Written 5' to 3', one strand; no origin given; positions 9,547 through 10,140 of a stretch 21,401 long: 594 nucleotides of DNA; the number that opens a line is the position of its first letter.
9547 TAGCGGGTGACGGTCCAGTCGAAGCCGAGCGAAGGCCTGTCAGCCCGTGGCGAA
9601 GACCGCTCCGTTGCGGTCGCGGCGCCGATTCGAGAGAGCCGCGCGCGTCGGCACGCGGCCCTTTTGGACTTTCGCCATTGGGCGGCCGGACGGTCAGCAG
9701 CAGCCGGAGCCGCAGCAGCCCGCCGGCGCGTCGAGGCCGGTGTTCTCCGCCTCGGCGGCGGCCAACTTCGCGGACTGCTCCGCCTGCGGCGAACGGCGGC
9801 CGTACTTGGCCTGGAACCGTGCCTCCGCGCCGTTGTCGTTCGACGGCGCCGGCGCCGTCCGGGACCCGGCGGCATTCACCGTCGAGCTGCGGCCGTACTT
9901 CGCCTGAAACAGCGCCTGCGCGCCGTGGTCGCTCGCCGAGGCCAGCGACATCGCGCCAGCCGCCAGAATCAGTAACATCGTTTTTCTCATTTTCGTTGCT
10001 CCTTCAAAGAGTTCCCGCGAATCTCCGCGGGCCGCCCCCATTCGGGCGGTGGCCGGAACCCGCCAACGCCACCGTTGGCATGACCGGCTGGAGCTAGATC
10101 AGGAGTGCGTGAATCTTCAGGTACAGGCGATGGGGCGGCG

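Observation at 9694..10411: Two tandem small secreted Cys-rich peptide genes immediately upstream of a transmembrane Ser/Thr kinase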

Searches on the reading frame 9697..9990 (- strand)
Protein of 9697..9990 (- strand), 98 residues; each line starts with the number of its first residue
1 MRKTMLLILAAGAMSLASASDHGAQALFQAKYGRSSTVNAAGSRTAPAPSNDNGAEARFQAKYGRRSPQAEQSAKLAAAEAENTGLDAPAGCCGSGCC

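Call 3: search_protein_families(library=pfam, proteins=[window:9697-9990:-], max_evalue=1)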
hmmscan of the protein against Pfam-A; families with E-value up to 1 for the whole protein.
seq(98 aa): 0 families

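Call 4: search_protein_families(library=ncbifam, proteins=[window:9697-9990:-], max_evalue=1)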
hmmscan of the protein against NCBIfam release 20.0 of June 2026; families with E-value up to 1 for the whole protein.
seq(98 aa): 1 family
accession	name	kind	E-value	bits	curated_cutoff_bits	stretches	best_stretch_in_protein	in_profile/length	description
NF037934.1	holdfast_HfaA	equivalog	0.42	11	50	0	49-77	4-32/115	holdfast anchoring protein HfaA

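Call 8: find_homologous_proteins(query=window:9697-9990:-, max_evalue=0.01)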
Query seq(98 aa) (98 aa): 3 proteins with E <= 0.01 among 47 candidates.
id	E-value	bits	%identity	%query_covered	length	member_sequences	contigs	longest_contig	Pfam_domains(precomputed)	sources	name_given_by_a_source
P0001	3.1e-54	199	100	100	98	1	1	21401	-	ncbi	-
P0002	6.2e-10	58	46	80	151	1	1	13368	-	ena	-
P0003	3.6e-3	36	31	97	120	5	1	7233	-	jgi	jgi:hypothetical protein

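Call 11: find_encoding_contigs(protein=P0002, flank=8000)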
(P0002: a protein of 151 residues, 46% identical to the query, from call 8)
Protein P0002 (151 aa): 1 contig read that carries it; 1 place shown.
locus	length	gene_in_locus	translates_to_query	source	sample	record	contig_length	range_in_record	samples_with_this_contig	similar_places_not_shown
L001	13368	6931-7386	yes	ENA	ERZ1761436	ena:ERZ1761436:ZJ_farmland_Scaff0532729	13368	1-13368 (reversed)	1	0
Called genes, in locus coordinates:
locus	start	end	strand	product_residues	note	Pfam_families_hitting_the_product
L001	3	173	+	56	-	?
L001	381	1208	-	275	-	PF00561:Abhydrolase_1 (faint), PF24708:Lip_C (faint), PF05057:DUF676 (weak), PF07819:PGAP1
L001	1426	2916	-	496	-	PF01436:NHL (faint)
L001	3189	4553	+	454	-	PF00149:Metallophos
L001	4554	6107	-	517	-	PF00082:Peptidase_S8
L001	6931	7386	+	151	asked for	-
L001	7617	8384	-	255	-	PF10099:RskA_C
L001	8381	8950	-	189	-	PF04542:Sigma70_r2, PF08281:Sigma70_r4_2, PF04545:Sigma70_r4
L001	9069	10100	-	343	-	PF01384:PHO4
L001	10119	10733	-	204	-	PF01865:PhoU_div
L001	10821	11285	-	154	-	PF00903:Glyoxalase, PF22656:At5g48480-like_N (weak)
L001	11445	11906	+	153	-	PF00578:AhpC-TSA, PF08534:Redoxin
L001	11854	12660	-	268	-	PF01555:N6_N4_Mtase, PF08241:Methyltransf_11 (faint), PF01555:N6_N4_Mtase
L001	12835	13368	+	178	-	?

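Call 12: find_encoding_contigs(protein=P0003, flank=8000)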
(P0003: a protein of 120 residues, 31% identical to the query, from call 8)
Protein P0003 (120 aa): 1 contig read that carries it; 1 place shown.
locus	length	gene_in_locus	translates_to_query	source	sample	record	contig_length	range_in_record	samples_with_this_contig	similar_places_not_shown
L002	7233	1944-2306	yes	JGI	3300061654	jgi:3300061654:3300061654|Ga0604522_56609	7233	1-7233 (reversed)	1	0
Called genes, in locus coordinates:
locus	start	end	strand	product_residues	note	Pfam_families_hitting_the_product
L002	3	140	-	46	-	?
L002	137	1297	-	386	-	-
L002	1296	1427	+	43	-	-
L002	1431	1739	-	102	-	-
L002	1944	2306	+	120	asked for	-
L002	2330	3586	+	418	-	-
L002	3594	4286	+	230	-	-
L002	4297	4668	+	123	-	-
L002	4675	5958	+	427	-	PF12704:MacB_PCD, PF02687:FtsX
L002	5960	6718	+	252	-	PF00005:ABC_tran, PF13304:AAA_21 (faint)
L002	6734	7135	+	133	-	-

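Call 13: find_encoding_contigs(protein=P0001, flank=10000)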
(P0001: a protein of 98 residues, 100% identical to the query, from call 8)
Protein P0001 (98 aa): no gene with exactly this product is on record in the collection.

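Call 26: search_protein_representatives(alignment_id=A1)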
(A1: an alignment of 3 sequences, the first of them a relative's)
Query: 3 sequences, 110 profile positions. Proteins with E-value up to 0.001 (for the whole library): 212; up to 1e-10: 55; up to 1e-30: 3. The best 150 are listed.
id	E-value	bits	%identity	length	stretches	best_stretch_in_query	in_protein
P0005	5.5e-45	168.6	-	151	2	1-99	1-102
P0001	2.3e-39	150.5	-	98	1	1-106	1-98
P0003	2.4e-33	131.2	-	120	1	1-110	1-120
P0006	5.3e-24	101.1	-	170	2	1-89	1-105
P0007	5.7e-22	94.6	-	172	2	19-108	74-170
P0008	1.5e-21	93.2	-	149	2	1-102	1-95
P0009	7.3e-21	91.0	-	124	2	16-77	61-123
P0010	1.0e-20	90.5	-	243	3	52-108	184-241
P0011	1.8e-20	89.8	-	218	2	16-108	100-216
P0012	6.4e-20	87.9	-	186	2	1-86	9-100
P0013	7.6e-19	84.5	-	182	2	1-91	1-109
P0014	1.5e-18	83.5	-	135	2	20-82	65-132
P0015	1.6e-18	83.5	-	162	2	1-74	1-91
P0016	3.6e-18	82.3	-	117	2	1-91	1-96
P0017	5.2e-18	81.8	-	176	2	13-98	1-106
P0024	2.3e-15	73.3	-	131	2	1-87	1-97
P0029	7.6e-15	71.6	-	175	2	1-85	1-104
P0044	1.7e-12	64.1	-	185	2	19-109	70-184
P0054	6.4e-11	59.0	-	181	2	1-103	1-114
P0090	1.6e-08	51.3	-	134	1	1-108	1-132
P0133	1.0e-06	45.4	-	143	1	8-108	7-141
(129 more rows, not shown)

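Call 29: search_protein_families(library=ncbifam, proteins=[P0006, P0010, P0011, P0013, P0017, P0024, P0044, P0054, P0090, P0133], max_evalue=1)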
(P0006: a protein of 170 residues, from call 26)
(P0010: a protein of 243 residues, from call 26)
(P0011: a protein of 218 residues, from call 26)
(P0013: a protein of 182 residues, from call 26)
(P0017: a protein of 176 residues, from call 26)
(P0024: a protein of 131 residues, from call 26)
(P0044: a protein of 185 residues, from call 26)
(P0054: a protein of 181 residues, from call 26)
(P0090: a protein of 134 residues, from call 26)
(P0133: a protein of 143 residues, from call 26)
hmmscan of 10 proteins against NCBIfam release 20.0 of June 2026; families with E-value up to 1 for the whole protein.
P0006 (170 aa): 1 family
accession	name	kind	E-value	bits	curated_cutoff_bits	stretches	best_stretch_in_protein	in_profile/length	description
NF052450.1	MBOE_33420_fam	equivalog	0.0023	17.8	125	1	37-122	42-121/160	MBOE_33420 family protein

P0010 (243 aa): 1 family
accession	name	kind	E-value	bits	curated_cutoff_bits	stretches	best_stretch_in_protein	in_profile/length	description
NF009711.0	PRK13240.1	equivalog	0.2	11.2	48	1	19-37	2-20/40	photosystem II protein Y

P0011 (218 aa): 1 family
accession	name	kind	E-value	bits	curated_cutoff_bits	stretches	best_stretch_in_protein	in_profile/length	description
NF011116.0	PRK14545.1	equivalog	0.0014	18.7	217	1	110-151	82-122/139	nucleoside-diphosphate kinase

P0013 (182 aa): 0 families

P0017 (176 aa): 0 families

P0024 (131 aa): 0 families

P0044 (185 aa): 0 families

P0054 (181 aa): 1 family
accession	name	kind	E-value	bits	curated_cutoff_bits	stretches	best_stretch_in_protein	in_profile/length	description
NF008110.0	PRK10857.1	equivalog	0.54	10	275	1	136-180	65-107/164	Fe-S cluster assembly transcriptional regulator IscR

P0090 (134 aa): 0 families

P0133 (143 aa): 0 families

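Call 30: search_protein_families(library=pfam, proteins=[P0006, P0010, P0011, P0013, P0017, P0024, P0044, P0054, P0090, P0133], max_evalue=1)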
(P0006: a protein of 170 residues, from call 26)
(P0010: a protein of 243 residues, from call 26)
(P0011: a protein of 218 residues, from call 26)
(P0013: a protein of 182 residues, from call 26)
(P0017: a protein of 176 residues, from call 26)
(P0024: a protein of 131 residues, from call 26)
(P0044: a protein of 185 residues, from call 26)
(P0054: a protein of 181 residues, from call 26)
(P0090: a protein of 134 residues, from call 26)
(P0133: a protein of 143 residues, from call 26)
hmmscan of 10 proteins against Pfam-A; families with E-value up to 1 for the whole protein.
P0006 (170 aa): 1 family
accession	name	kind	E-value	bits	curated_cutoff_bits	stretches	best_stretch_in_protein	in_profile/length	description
PF02052.20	Gallidermin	-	0.013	16.2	21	0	118-132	21-35/52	Gallidermin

P0010 (243 aa): 2 families
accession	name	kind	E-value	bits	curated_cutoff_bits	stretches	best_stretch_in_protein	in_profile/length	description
PF09719.15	C_GCAxxG_C_C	-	0.012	16.2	27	1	135-180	45-89/118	Putative redox-active protein (C_GCAxxG_C_C)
PF20640.2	Rrn6_HB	-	0.22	12.1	26.4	0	49-118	19-81/192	Rrn6, helical bundle domain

P0011 (218 aa): 5 families
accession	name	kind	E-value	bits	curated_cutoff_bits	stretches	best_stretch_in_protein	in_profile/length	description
PF12886.12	TORC_C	-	0.0065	17.2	26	0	165-176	61-72/75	Transducer of regulated CREB activity, C terminus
PF08329.16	ChitinaseA_N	-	0.023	14.8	21.2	0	75-102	83-110/133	Chitinase A, N-terminal domain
PF20771.2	FAM171A1-2-B_C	-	0.066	13.3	25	0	47-84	58-95/479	FAM171A1/A2/B C-terminal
PF04453.20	LptD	-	0.16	11.7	22.4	0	152-195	250-294/384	LPS transport system D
PF05808.16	Podoplanin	-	0.43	11.3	30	0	155-195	4-45/135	Podoplanin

P0013 (182 aa): 0 families

P0017 (176 aa): 0 families

P0024 (131 aa): 2 families
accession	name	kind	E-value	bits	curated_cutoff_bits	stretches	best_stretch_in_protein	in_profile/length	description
PF08378.17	NERD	-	0.024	15.6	22.1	0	72-101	65-95/111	Nuclease-related domain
PF21934.1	Yop-YscD_ppl_3rd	-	0.34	11.2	24.3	0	75-88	47-60/64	YscD/CdsD-like Bon-like domain 3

P0044 (185 aa): 0 families

P0054 (181 aa): 1 family
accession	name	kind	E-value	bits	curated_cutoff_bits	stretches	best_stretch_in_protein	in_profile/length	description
PF18664.7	CdiA_C_tRNase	-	0.3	11.8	26.5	0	65-98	3-36/116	CdiA C-terminal tRNase domain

P0090 (134 aa): 0 families

P0133 (143 aa): 1 family
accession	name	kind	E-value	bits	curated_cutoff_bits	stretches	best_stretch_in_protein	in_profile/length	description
PF02950.22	Conotoxin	-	0.043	15.2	25.1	1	6-64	7-67/75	Conotoxin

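Call 33: find_related_loci(query=A1, collection=genome_contigs, flank=10000)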
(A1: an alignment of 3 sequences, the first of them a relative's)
Query A1 (98 aa) in genome_contigs; peptide patterns used: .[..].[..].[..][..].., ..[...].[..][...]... (x = any residue, [..] = any of these).
32 stretches matched a pattern, but none encodes a relative of the query by tblastn (E <= 1e-3).

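Call 35: find_related_loci(query=A3, collection=genome_contigs, flank=10000)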
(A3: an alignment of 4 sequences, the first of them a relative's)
Query A3 (218 aa) in genome_contigs; peptide patterns used: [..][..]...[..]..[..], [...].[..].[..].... (x = any residue, [..] = any of these).
55 stretches matched a pattern; 2 encode a relative of the query (tblastn E <= 1e-3); 2 distinct loci.
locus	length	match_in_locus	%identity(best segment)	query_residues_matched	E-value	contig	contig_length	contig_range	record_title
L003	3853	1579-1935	39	38-191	4e-15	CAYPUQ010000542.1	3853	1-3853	MAG TPA_asm: uncultured Solibacteraceae bacterium isolate SRP217488_co1_14 genome assembly, contig: NODE_31076_length_38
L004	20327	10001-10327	32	107-216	2e-6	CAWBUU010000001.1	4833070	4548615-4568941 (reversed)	MAG: Terriglobia bacterium isolate MFD00822.bin.2.2 genome assembly, contig: contig_14712, whole genome shotgun sequence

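Call 36: find_homologous_proteins(query=A2, max_evalue=0.001)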
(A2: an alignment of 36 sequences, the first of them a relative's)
Query A2 (36 sequences) (98 aa, profile of the alignment): 206 proteins with E <= 0.001 among 8000 candidates; the best 120 are listed.
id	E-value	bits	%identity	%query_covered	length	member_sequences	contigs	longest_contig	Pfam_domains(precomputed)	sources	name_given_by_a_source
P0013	1.3e-49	187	44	38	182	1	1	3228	-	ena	-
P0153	1.8e-48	183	40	45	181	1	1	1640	-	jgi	jgi:hypothetical protein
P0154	1.9e-48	183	28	79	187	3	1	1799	-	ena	-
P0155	3.1e-48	182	49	38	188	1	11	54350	-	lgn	-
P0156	2.1e-47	179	43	57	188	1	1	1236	-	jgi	jgi:hypothetical protein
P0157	8.2e-47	177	39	29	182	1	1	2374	-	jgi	jgi:hypothetical protein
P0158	2.1e-46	176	40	64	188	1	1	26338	-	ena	-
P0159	2.3e-46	176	36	43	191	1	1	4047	-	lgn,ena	-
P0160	6.9e-46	174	31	73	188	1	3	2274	-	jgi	jgi:hypothetical protein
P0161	7.3e-46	174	31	84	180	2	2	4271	-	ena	-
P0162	9.3e-45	171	41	45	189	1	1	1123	-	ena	-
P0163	1.9e-44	170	41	40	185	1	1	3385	-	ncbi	ncbi:MAG: hypothetical protein ABIZ80_17730 [Bryobacteraceae bacterium]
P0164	2.1e-44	170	41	50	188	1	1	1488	-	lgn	-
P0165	3.3e-44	169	40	45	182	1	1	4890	-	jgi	jgi:hypothetical protein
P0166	3.8e-44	169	41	50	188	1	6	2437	-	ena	-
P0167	1.2e-43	167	25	70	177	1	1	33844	-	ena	-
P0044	2.0e-41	160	28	66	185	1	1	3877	-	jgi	jgi:hypothetical protein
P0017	1.1e-39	154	29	78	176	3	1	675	-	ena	-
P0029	6.0e-39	152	29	64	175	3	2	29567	-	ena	-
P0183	4.9e-36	142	31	76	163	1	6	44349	-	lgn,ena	-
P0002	4.7e-33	133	46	80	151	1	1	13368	-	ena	-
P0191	9.9e-31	125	29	89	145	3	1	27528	-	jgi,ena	-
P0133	3.9e-28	117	40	46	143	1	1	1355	-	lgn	-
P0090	1.2e-26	112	37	49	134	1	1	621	-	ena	-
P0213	3.4e-26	110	28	87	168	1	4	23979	-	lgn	-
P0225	3.1e-24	104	36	70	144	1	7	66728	-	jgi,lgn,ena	jgi:hypothetical protein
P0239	7.0e-23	100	33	82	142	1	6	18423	-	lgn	-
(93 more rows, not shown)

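Call 37: find_encoding_contigs(protein=P0155, flank=7000, max_places=2)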
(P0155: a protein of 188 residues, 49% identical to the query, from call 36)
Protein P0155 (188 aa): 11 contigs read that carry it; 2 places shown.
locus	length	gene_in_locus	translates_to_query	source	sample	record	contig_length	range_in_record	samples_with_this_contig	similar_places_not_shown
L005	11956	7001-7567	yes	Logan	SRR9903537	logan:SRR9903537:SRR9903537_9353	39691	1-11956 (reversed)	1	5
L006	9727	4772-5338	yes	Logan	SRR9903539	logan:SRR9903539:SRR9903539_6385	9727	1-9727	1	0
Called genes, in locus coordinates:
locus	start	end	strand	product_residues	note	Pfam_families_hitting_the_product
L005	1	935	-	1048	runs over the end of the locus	PF00873:ACR_tran, PF03176:MMPL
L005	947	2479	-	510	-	PF25917:BSH_RND (weak), PF25919:BSH_CusB, PF25881:HH_YBHG (weak), PF25975:CzcB_C, PF25989:YknX_C (weak)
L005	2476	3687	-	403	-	PF02321:OEP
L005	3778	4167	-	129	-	-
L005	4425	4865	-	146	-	-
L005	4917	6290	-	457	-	PF07732:Cu-oxidase_3, PF00394:Cu-oxidase, PF07731:Cu-oxidase_2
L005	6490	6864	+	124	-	-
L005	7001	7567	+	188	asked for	-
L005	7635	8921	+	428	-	-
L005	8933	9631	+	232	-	-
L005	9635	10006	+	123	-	-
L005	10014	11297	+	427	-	PF12704:MacB_PCD, PF02687:FtsX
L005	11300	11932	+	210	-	PF00005:ABC_tran, PF13304:AAA_21 (faint)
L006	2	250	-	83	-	?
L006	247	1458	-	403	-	PF02321:OEP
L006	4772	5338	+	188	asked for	-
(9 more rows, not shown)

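Call 38: find_encoding_contigs(protein=P0225, flank=7000, max_places=2)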
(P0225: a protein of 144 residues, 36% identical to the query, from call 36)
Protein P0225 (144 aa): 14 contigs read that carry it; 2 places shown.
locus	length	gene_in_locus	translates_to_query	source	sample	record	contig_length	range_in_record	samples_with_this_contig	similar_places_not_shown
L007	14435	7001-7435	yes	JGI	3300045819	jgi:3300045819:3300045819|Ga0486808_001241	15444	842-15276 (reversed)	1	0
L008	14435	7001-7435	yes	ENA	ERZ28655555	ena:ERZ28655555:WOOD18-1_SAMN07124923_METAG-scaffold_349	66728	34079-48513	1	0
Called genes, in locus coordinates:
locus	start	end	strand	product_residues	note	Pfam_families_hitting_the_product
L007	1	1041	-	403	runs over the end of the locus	?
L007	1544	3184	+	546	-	PF11721:Malectin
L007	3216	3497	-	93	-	PF01713:Smr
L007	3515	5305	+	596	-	PF05192:MutS_III, PF00488:MutS_V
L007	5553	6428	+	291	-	-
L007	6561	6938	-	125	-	-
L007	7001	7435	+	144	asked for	-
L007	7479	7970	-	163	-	PF00300:His_Phos_1 (weak)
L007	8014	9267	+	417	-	PF04932:Wzy_C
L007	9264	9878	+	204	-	PF00881:Nitroreductase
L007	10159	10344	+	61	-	PF08681:TacA1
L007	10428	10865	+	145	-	PF00583:Acetyltransf_1 (faint), PF13508:Acetyltransf_7 (weak)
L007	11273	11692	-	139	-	-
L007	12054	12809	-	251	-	-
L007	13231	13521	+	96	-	-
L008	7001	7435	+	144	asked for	-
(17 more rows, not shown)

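Call 39: find_encoding_contigs(protein=P0183, flank=7000, max_places=2)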
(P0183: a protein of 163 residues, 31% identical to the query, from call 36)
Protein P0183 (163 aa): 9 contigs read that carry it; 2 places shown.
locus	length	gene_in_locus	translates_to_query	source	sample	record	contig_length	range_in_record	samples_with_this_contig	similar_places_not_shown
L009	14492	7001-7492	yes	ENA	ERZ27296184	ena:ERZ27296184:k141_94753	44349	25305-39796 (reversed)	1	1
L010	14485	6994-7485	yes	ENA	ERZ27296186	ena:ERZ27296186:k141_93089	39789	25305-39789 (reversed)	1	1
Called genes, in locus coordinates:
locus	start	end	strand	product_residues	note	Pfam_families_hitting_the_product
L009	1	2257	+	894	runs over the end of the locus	PF13620:CarboxypepD_reg, PF07715:Plug, PF00593:TonB_dep_Rec_b-barrel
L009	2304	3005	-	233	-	PF02810:SEC-C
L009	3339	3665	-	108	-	PF02452:PemK_toxin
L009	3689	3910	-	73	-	-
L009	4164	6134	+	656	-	PF00034:Cytochrom_C, PF13442:Cytochrome_CBB3, PF01011:PQQ, PF13360:PQQ_2, PF01011:PQQ, PF13570:Beta-prop_ACSF4 (weak)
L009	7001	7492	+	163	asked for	-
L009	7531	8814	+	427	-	-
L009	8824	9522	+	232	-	-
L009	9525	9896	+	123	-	-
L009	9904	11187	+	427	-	PF12704:MacB_PCD, PF02687:FtsX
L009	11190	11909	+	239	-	PF00005:ABC_tran, PF13304:AAA_21 (faint)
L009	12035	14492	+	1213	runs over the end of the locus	PF05448:AXE1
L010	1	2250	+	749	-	?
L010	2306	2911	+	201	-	-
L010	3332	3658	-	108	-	PF02452:PemK_toxin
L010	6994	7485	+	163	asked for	-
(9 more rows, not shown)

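Call 47: find_related_loci(query=A3, collection=metagenome_contigs, flank=10000)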
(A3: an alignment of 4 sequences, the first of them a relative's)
Query A3 (218 aa) in metagenome_contigs; peptide patterns used: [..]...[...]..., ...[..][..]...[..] (x = any residue, [..] = any of these).
590 stretches matched a pattern; 4 encode a relative of the query (tblastn E <= 1e-3); 4 distinct loci.
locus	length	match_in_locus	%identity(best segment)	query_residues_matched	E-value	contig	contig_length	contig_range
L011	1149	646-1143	46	1-209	8e-44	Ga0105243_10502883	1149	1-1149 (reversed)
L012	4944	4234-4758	36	46-216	8e-23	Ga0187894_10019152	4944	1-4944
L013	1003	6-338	46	28-216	9e-22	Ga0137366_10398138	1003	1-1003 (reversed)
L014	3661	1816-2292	37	32-217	3e-18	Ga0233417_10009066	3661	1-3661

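Call 48: find_encoding_contigs(protein=P0167, flank=8000, max_places=1)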
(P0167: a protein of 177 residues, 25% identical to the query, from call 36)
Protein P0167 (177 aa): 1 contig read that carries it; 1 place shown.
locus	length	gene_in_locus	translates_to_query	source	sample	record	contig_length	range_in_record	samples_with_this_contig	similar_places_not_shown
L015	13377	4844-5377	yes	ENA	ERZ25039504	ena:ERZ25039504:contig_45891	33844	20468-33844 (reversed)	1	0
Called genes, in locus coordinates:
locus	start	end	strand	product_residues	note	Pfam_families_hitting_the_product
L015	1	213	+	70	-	?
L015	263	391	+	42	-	-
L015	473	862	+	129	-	-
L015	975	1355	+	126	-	-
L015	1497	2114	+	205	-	-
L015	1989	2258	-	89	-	-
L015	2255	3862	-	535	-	PF04015:DUF362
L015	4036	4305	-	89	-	-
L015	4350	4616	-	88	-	-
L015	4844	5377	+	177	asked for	-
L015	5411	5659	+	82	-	-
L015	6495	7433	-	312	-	-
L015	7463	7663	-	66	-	-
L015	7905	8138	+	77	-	-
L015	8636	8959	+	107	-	-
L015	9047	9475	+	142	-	PF13191:AAA_16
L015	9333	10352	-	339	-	PF00561:Abhydrolase_1, PF12697:Abhydrolase_6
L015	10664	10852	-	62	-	PF11127:YgaP-like_TM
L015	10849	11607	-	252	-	PF00873:ACR_tran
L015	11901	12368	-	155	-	PF00873:ACR_tran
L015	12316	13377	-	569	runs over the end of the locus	PF00873:ACR_tran, PF02355:SecD_SecF_C (weak)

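Call 49: find_encoding_contigs(protein=P0029, flank=8000, max_places=1)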
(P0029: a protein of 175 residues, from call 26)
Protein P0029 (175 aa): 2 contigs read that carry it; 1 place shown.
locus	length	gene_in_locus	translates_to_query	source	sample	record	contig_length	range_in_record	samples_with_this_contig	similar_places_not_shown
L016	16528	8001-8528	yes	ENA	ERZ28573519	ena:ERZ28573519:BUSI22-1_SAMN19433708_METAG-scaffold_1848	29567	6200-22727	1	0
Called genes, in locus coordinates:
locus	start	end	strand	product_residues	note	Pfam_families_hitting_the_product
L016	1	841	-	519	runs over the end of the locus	PF00033:Cytochrome_B, PF14358:DUF4405, PF13631:Cytochrom_B_N_2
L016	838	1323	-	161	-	PF00355:Rieske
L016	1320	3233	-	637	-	PF12837:Fer4_6 (faint), PF13187:Fer4_9 (faint), PF13237:Fer4_10 (faint), PF14691:Fer4_20, PF07992:Pyr_redox_2, PF13450:NAD_binding_8 (weak), PF12838:Fer4_7, PF00037:Fer4 (weak), +2 more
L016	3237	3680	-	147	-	PF02082:Rrf2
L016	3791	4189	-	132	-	PF00122:E1-E2_ATPase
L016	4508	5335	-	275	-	PF00156:Pribosyltran, PF14681:UPRTase (weak)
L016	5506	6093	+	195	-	-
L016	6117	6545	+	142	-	-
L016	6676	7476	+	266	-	PF01435:Peptidase_M48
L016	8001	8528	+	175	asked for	-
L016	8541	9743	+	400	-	-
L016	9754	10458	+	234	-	-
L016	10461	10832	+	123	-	-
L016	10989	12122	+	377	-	PF02687:FtsX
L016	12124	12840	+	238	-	PF00005:ABC_tran, PF13304:AAA_21 (faint)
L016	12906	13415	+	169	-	PF14376:Haem_bd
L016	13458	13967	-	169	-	PF11154:DUF2934 (weak), PF00011:HSP20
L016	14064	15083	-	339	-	PF00343:Phosphorylase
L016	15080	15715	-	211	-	-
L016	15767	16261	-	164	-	PF00118:Cpn60_TCP1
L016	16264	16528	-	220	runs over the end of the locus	PF00118:Cpn60_TCP1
